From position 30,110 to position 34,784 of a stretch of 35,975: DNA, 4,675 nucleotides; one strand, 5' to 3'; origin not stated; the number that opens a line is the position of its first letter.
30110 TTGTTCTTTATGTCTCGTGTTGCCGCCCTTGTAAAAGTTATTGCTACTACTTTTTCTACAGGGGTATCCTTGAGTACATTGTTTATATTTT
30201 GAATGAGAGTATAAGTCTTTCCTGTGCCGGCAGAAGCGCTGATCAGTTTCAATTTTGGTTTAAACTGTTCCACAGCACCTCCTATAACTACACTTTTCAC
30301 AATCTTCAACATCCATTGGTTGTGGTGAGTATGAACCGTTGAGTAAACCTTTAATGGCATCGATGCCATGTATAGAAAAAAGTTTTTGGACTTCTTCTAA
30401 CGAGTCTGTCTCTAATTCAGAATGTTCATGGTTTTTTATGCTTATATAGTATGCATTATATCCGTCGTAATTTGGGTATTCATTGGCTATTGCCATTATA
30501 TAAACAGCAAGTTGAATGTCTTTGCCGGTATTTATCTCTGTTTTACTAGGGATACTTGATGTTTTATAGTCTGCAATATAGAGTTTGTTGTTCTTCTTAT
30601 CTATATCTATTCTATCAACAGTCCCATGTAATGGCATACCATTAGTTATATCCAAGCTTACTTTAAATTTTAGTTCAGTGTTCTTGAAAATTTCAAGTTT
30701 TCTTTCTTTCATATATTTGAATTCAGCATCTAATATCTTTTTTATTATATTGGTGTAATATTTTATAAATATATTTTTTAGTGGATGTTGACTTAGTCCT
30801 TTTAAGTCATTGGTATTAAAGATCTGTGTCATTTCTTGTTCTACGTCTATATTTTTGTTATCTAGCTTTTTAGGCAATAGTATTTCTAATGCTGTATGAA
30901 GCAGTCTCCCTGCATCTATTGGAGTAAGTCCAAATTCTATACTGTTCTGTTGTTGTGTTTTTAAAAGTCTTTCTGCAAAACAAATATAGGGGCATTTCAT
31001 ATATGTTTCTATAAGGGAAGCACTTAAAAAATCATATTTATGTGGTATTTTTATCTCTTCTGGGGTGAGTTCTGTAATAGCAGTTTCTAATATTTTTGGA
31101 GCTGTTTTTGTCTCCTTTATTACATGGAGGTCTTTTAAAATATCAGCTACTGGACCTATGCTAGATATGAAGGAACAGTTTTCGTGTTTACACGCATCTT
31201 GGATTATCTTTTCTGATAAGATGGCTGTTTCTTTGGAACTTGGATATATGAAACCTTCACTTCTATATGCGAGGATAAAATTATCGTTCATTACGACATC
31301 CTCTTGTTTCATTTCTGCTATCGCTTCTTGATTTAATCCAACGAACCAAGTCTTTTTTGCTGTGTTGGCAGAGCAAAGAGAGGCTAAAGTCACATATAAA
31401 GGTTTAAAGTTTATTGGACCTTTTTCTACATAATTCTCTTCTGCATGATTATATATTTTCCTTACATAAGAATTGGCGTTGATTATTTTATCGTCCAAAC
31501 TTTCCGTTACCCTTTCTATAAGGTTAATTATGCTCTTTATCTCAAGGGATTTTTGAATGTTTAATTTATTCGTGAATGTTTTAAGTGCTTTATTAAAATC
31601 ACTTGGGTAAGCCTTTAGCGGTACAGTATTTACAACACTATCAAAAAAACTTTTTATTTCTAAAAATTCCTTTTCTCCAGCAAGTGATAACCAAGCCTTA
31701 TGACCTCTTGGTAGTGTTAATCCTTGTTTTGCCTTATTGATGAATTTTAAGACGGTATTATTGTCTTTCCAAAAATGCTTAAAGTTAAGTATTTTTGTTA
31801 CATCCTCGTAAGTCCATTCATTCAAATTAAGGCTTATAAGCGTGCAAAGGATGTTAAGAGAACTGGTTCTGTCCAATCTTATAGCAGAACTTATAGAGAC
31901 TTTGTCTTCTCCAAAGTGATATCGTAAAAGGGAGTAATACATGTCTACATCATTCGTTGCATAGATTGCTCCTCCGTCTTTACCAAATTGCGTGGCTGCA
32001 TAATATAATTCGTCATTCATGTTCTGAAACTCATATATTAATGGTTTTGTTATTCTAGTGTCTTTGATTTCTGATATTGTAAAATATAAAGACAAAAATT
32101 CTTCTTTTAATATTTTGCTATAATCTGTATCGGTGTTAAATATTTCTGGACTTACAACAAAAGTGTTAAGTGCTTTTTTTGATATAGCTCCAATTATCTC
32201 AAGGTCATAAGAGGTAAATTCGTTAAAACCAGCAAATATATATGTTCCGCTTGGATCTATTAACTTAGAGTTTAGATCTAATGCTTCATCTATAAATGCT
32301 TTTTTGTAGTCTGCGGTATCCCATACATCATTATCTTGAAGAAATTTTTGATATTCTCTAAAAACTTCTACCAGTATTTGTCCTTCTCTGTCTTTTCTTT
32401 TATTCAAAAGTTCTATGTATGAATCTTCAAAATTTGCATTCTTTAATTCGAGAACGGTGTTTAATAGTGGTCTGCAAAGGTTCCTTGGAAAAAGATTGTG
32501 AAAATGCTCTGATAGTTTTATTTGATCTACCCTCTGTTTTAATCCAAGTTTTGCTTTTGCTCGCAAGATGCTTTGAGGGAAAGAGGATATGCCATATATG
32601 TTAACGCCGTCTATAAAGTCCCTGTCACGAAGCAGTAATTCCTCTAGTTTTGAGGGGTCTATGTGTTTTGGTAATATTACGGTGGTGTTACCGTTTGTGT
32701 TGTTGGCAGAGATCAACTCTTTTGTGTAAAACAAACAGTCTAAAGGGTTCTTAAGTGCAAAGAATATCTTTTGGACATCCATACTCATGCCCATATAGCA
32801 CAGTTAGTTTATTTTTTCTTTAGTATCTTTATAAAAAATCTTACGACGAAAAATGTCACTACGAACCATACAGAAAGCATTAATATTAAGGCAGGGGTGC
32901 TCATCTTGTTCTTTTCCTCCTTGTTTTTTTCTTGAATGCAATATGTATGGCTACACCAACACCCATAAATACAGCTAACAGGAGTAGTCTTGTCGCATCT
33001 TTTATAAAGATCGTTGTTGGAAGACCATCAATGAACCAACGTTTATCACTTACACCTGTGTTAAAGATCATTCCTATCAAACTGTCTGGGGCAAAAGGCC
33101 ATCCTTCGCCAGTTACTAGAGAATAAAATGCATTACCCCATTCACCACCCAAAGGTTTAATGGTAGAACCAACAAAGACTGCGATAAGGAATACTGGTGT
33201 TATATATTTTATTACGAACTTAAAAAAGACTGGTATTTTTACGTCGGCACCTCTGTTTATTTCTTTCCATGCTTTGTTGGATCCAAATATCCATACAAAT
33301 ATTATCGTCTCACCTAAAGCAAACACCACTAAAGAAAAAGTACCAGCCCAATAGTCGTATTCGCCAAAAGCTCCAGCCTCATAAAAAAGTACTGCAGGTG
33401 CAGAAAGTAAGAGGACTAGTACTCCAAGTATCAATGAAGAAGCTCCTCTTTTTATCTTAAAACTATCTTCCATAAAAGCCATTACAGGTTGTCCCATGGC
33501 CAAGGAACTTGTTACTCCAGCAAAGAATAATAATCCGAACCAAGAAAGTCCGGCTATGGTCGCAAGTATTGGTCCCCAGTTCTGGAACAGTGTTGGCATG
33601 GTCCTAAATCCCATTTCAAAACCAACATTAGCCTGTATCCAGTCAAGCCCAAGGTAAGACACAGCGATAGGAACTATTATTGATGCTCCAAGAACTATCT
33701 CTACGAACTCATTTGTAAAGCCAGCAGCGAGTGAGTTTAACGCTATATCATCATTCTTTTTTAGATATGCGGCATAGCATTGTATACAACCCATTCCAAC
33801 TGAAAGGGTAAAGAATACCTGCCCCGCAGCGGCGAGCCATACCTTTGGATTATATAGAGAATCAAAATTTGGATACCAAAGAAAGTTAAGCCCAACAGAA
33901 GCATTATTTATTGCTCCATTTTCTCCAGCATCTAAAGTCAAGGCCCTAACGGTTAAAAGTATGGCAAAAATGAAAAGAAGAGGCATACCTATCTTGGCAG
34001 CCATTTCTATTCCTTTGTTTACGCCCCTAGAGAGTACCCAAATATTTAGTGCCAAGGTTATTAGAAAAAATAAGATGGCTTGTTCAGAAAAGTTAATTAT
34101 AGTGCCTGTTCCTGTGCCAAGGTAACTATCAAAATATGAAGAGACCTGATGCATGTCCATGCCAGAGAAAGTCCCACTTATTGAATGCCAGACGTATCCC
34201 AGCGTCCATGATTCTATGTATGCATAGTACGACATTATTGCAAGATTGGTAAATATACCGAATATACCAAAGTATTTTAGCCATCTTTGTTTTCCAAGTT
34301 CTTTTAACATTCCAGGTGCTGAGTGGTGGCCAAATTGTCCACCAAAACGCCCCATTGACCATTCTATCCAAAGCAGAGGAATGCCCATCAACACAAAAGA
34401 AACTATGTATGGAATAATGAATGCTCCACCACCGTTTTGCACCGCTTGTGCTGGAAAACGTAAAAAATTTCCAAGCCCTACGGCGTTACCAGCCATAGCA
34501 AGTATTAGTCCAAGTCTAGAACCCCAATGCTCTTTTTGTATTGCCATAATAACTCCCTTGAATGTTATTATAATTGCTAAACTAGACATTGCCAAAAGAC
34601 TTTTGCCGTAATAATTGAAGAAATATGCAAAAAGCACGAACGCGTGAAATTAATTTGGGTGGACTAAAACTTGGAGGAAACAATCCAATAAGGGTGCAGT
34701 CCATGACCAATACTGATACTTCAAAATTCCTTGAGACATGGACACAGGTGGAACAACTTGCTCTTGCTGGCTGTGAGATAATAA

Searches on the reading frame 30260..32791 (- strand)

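Call 36: search_protein_families(library=pfam, proteins=[window:30260-32791:-], max_evalue=0.0001)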
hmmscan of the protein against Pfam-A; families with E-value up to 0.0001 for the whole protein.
window:30260-32791:- (843 aa): 2 families
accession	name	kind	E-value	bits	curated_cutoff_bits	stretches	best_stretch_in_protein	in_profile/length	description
PF12705.13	PDDEXK_1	-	8.6e-30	104.9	22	1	589-840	2-246/247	PD-(D/E)XK nuclease superfamily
PF01930.23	Cas_Cas4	-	1.4e-07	32.2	22.7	1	722-840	53-158/160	Domain of unknown function DUF83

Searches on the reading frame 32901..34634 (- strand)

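Call 36: search_protein_families(library=pfam, proteins=[window:32901-34634:-], max_evalue=0.0001)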
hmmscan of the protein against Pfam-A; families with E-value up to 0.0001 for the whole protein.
window:32901-34634:- (577 aa): 1 family
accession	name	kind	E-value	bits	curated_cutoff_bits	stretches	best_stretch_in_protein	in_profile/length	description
PF00209.24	SNF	-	1e-50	173.4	27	2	191-500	181-490/524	Sodium:neurotransmitter symporter family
